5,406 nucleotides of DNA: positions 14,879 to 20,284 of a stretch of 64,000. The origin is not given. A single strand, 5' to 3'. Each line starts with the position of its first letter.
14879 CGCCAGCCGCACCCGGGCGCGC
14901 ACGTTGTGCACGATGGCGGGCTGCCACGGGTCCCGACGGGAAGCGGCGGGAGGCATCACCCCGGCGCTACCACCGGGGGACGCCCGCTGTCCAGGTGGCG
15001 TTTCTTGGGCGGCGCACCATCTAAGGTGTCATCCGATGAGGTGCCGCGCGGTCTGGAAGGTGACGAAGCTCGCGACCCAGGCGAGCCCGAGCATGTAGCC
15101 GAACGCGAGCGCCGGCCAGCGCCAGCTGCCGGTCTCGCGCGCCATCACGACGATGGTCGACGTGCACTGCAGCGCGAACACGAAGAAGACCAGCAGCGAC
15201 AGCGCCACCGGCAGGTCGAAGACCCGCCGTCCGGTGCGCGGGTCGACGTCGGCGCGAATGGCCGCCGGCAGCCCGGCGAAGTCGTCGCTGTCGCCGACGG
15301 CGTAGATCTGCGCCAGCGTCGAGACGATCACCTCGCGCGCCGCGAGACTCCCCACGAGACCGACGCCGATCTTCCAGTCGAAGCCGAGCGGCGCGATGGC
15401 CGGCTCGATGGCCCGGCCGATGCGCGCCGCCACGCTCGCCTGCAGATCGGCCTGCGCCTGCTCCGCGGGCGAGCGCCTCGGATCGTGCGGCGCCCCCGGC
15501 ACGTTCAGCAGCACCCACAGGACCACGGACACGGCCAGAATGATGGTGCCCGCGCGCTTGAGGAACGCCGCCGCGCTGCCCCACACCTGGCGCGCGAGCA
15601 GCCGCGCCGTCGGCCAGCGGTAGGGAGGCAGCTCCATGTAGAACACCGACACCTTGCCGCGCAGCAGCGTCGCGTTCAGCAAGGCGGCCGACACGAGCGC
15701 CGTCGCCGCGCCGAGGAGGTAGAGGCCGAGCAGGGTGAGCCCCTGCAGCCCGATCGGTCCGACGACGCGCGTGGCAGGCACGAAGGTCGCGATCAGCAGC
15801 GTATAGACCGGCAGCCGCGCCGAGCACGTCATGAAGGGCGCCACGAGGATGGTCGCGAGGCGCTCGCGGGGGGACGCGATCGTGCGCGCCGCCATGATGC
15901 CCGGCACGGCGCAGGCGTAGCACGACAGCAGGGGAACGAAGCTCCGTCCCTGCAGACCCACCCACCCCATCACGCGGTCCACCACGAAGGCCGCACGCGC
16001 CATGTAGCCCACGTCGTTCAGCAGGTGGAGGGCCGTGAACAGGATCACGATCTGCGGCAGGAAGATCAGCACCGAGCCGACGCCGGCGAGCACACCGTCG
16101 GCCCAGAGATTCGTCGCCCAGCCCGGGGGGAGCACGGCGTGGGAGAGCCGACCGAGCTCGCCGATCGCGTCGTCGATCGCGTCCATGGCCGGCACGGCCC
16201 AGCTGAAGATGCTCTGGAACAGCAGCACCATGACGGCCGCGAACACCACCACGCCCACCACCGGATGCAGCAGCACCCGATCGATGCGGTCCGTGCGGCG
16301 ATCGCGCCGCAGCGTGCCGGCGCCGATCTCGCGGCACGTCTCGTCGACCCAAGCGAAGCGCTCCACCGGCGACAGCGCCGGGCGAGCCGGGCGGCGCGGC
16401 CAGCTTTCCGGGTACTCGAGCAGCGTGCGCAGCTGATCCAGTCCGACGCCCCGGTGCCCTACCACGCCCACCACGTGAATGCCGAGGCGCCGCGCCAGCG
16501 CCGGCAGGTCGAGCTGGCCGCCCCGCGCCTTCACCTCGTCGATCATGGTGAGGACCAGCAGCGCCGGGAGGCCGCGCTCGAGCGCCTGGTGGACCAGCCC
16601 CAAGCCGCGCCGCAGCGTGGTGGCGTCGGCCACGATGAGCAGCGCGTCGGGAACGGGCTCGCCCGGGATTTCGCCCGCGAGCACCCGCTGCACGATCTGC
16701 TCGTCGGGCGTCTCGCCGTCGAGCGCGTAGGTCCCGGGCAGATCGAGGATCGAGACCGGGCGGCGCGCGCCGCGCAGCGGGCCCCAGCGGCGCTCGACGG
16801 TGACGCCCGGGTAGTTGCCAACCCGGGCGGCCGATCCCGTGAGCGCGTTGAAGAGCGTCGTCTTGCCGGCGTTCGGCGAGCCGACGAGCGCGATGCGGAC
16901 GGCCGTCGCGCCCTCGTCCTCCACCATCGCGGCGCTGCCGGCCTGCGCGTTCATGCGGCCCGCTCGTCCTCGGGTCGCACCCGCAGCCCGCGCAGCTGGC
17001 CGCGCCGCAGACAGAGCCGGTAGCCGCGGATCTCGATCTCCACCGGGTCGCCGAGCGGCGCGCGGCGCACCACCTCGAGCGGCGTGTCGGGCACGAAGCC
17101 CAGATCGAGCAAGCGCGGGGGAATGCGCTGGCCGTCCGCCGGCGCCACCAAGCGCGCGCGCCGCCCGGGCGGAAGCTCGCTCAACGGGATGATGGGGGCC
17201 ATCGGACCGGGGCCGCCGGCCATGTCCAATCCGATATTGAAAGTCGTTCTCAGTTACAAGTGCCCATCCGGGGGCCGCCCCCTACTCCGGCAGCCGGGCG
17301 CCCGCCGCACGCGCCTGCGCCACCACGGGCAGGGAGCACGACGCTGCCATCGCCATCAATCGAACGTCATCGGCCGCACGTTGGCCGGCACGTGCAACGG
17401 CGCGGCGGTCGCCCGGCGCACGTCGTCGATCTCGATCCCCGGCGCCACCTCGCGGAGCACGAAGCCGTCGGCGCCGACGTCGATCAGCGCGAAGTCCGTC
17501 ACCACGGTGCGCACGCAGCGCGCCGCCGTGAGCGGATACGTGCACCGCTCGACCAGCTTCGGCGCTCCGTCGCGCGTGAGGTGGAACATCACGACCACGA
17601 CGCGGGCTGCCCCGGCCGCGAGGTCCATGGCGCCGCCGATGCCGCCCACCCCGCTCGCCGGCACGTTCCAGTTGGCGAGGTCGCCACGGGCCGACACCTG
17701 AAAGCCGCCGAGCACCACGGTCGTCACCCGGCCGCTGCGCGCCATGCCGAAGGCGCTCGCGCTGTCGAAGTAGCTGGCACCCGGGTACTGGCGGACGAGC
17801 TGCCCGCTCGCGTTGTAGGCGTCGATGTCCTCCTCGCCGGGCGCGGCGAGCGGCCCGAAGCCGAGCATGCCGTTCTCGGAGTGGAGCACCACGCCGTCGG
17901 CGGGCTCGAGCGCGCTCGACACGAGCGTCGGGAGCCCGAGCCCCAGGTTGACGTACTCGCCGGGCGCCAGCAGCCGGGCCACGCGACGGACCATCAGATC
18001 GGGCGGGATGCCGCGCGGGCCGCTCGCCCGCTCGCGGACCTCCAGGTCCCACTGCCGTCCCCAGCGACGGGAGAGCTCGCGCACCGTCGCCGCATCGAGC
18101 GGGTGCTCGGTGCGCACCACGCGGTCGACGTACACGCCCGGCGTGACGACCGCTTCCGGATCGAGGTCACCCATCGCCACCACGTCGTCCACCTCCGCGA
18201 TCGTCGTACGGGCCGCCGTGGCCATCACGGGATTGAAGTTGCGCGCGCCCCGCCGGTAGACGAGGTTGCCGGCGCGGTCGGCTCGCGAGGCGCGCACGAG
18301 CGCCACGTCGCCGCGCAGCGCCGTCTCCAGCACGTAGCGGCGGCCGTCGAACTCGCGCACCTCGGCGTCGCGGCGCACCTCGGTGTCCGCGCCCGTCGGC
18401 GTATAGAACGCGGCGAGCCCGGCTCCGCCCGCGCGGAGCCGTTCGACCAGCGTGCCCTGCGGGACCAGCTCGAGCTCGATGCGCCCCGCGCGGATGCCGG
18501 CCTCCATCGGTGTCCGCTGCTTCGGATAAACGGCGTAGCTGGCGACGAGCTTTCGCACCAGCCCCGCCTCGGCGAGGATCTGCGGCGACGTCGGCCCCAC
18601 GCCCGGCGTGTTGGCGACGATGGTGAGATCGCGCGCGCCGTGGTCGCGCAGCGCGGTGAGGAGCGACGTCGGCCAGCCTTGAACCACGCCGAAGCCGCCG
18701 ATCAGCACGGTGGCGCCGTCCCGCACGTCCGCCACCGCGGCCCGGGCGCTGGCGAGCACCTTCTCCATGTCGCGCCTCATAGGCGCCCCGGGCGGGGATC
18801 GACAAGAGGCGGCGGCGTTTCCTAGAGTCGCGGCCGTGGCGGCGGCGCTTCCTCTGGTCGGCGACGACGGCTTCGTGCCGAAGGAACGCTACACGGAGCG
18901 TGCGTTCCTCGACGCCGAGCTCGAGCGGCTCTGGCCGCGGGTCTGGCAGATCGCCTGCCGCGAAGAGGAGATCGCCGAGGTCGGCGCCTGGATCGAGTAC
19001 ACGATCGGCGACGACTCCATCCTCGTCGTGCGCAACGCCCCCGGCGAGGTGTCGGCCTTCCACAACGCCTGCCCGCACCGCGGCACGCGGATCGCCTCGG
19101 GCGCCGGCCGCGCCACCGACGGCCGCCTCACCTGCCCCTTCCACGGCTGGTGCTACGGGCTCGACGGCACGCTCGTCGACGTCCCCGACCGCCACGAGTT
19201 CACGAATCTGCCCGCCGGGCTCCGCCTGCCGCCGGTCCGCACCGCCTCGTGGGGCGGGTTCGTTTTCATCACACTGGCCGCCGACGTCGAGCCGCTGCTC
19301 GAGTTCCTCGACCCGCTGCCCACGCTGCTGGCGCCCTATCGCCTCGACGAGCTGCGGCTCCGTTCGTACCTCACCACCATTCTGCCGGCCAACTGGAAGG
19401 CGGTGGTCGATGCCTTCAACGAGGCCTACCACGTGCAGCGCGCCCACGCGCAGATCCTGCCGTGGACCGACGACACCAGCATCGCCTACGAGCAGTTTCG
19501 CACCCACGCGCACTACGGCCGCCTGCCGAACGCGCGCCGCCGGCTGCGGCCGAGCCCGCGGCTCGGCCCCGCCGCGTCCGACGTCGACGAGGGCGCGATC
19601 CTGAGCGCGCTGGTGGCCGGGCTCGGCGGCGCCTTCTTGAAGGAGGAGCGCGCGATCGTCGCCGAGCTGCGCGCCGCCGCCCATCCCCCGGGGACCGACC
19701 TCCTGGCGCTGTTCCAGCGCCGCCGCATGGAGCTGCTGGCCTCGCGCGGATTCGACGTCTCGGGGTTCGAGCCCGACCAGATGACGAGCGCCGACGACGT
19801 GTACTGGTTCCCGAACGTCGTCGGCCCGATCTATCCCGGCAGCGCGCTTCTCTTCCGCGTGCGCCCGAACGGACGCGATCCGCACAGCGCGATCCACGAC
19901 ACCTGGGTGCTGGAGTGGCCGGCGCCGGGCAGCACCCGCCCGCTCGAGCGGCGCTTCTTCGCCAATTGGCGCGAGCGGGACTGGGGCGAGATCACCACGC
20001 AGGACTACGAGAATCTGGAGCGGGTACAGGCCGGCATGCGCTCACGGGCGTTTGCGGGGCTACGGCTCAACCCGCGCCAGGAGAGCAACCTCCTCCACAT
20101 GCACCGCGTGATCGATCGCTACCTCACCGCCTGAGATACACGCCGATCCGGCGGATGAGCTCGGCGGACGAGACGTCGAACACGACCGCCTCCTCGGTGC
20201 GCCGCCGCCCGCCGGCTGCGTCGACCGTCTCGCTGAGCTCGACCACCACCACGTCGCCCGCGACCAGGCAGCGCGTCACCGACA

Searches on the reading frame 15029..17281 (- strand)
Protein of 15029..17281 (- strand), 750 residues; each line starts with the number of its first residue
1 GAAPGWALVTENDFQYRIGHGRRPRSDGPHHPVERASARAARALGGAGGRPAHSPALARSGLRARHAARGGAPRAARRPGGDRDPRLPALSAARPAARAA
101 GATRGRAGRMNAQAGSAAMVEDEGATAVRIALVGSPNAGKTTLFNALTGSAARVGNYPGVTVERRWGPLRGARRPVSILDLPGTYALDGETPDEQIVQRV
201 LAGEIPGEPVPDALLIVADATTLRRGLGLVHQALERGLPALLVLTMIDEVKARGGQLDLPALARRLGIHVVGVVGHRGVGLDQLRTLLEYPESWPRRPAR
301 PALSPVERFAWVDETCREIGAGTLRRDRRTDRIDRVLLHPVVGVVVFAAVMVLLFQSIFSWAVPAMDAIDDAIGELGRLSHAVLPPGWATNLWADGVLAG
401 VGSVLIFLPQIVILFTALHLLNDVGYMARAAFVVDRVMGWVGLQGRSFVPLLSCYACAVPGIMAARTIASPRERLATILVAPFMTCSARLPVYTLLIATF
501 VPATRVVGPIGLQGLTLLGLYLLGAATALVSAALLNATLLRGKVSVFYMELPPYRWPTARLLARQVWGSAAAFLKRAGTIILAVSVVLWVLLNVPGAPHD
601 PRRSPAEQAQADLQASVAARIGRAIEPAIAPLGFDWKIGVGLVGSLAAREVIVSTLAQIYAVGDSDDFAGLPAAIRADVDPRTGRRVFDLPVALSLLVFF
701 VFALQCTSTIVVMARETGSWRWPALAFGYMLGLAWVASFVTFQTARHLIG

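Call 44: search_protein_families(library=pfam, proteins=[window:15029-17281:-], max_evalue=0.00001)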
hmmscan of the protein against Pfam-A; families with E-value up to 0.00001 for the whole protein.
window:15029-17281:- (750 aa): 4 families
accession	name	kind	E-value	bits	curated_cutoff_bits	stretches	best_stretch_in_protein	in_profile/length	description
PF02421.24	FeoB_N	-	8.2e-45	152.6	27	1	129-286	2-154/156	Ferrous iron transport protein B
PF07670.19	Gate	-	1.8e-37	128.4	29.6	2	405-499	2-103/104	Nucleoside recognition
PF01926.29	MMR_HSR1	-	1.8e-17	63.9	21.9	1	129-225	1-91/113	50S ribosome-binding GTPase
PF07664.17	FeoB_C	-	1.5e-16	60.3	26.6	1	517-567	1-52/54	Ferrous iron transport protein B C terminus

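Call 86: find_homologous_proteins(query=window:15029-17281:-, max_evalue=1e-50)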
Query window:15029-17281:- (750 aa): 7973 proteins with E <= 1e-50 among 8000 candidates; the best 120 are listed.
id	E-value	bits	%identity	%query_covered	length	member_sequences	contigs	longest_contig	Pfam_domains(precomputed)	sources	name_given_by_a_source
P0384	0.0e+0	1396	100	85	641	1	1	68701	PF01926.30,PF07664.18,PF02421.25,PF07670.20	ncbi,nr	ncbi:MAG TPA: ferrous iron transporter B [Candidatus Limnocylindria bacterium]|nr:ferrous iron trans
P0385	0.0e+0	1195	86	85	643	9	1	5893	PF01926.30,PF07664.18,PF02421.25,PF07670.20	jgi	jgi:ferrous iron transport protein B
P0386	0.0e+0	1187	87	83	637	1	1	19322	PF01926.30,PF07664.18,PF02421.25,PF07670.20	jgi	jgi:ferrous iron transport protein B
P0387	0.0e+0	1172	85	83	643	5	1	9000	PF01926.30,PF07664.18,PF02421.25,PF07670.20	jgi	-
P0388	0.0e+0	1165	84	85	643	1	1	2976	PF01926.30,PF07664.18,PF02421.25,PF07670.20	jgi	jgi:ferrous iron transport protein B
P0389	0.0e+0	1161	85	83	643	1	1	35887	PF01926.30,PF07664.18,PF02421.25,PF07670.20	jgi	jgi:ferrous iron transport protein B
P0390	0.0e+0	1126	82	85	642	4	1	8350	PF01926.30,PF07664.18,PF02421.25,PF07670.20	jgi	-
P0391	0.0e+0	1100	83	83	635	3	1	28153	PF01926.30,PF07664.18,PF02421.25,PF07670.20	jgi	-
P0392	0.0e+0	1090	82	83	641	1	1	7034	PF01926.30,PF07664.18,PF02421.25,PF07670.20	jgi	-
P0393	0.0e+0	1082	82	83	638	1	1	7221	PF01926.30,PF07664.18,PF02421.25,PF07670.20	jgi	jgi:ferrous iron transport protein B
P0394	0.0e+0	1081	80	83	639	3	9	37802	PF01926.30,PF07664.18,PF02421.25,PF07670.20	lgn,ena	-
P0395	0.0e+0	1081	80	83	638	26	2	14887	PF01926.30,PF07664.18,PF02421.25,PF07670.20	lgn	-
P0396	0.0e+0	1079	81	83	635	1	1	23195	PF01926.30,PF07664.18,PF02421.25,PF07670.20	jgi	jgi:ferrous iron transport protein B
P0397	0.0e+0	1078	80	83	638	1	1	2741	PF01926.30,PF07664.18,PF02421.25,PF07670.20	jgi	jgi:ferrous iron transport protein B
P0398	0.0e+0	1077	79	83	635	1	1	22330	PF01926.30,PF07664.18,PF02421.25,PF07670.20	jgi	jgi:ferrous iron transport protein B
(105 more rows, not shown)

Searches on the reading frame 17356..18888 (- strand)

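Call 44: search_protein_families(library=pfam, proteins=[window:17356-18888:-], max_evalue=0.00001)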
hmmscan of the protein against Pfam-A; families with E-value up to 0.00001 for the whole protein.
window:17356-18888:- (510 aa): 1 family
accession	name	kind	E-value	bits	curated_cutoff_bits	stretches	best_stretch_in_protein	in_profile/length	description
PF01144.29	CoA_trans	-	4.4e-94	314.3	23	2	47-259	3-216/217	Coenzyme A transferase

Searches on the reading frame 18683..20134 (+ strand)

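Call 44: search_protein_families(library=pfam, proteins=[window:18683-20134:+], max_evalue=0.00001)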
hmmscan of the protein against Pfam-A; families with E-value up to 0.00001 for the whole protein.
window:18683-20134:+ (483 aa): 2 families
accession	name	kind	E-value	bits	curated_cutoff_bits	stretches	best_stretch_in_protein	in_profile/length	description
PF00848.25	Ring_hydroxyl_A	-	1.9e-25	90.4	24.9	2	366-482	95-207/208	Ring hydroxylating alpha subunit (catalytic domain)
PF00355.32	Rieske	-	2.9e-19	69.2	20.3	1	88-175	2-86/88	Rieske [2Fe-2S] domain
